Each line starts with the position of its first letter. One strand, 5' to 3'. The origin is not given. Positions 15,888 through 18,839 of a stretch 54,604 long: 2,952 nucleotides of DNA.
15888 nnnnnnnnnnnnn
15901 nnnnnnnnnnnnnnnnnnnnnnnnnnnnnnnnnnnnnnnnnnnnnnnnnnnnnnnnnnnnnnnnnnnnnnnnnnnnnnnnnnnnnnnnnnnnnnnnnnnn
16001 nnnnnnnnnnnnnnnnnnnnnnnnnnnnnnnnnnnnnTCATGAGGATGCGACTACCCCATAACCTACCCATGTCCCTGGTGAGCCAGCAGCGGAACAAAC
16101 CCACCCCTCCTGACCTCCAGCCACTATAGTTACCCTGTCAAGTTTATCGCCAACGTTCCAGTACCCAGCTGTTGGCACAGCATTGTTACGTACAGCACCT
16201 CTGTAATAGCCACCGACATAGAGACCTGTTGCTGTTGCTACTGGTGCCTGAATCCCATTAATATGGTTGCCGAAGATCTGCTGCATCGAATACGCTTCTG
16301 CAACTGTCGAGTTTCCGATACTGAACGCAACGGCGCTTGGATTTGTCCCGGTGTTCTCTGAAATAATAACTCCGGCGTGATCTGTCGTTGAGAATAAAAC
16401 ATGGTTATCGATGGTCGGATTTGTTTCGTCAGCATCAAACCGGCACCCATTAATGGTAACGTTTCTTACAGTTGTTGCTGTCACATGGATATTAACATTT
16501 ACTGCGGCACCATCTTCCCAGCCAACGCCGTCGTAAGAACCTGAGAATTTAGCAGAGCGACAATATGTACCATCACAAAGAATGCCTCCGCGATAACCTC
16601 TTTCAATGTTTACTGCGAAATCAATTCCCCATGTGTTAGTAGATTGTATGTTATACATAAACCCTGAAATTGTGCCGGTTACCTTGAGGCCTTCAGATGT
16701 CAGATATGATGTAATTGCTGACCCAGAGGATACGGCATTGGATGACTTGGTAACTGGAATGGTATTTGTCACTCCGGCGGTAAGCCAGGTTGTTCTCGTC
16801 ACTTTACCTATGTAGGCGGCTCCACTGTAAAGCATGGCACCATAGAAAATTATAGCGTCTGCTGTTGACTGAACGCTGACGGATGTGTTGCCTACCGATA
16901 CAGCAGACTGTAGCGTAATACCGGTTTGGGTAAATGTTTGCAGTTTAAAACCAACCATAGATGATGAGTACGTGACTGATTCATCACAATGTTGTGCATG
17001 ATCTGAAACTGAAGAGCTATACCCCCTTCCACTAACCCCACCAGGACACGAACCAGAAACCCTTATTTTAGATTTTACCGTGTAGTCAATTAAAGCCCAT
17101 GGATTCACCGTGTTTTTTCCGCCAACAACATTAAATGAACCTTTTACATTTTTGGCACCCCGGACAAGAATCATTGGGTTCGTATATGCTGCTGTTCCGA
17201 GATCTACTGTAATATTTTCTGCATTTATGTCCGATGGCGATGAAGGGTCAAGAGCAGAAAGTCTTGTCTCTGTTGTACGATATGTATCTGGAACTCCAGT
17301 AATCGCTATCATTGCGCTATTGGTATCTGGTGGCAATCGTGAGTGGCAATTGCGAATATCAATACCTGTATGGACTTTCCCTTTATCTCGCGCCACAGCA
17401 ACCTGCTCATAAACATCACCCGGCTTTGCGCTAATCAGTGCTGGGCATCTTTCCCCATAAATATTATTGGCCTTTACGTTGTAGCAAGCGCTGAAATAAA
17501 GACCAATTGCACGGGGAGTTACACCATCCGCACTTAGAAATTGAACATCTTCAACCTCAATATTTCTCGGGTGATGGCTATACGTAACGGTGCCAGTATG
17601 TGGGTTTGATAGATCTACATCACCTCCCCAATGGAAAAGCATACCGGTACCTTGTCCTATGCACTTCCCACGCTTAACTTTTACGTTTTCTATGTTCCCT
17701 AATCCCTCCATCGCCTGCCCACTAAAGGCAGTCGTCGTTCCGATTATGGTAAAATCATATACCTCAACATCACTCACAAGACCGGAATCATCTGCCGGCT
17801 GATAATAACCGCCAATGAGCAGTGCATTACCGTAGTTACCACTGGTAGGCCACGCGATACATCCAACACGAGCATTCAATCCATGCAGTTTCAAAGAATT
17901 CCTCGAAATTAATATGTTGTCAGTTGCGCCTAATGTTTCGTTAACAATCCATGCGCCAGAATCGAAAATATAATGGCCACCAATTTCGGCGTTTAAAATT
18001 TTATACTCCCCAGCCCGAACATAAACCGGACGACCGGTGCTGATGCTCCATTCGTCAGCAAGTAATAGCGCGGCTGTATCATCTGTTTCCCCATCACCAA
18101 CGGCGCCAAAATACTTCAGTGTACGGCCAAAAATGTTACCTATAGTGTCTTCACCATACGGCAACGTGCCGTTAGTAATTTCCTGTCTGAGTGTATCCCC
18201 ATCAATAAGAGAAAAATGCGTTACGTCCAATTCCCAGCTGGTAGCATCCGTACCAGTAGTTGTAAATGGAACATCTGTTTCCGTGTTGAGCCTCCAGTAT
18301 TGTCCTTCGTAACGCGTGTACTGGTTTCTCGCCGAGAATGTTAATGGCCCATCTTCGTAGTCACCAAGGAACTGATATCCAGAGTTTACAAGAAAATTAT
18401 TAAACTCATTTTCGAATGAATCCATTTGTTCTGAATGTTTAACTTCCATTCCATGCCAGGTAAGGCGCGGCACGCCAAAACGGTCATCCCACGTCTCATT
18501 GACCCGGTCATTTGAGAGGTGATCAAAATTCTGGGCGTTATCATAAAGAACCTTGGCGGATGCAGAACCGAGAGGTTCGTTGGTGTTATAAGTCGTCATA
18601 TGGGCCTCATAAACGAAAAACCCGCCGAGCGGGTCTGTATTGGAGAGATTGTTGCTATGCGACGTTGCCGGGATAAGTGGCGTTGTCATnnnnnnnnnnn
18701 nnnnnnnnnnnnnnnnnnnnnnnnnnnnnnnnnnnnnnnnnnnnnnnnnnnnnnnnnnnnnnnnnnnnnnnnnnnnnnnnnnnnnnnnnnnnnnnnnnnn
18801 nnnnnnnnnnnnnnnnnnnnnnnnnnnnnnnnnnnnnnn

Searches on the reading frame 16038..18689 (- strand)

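Call 87: search_protein_families(library=pfam, proteins=[window:16038-18689:-], max_evalue=0.001)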
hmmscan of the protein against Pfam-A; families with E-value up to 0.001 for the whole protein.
window:16038-18689:- (883 aa): 1 family
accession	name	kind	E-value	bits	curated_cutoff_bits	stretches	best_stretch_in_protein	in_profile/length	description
PF12708.12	Pect-lyase_RHGA_epim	-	0.00017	21.9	27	0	192-259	5-74/213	Rhamnogalacturonase A/epimerase, pectate lyase-like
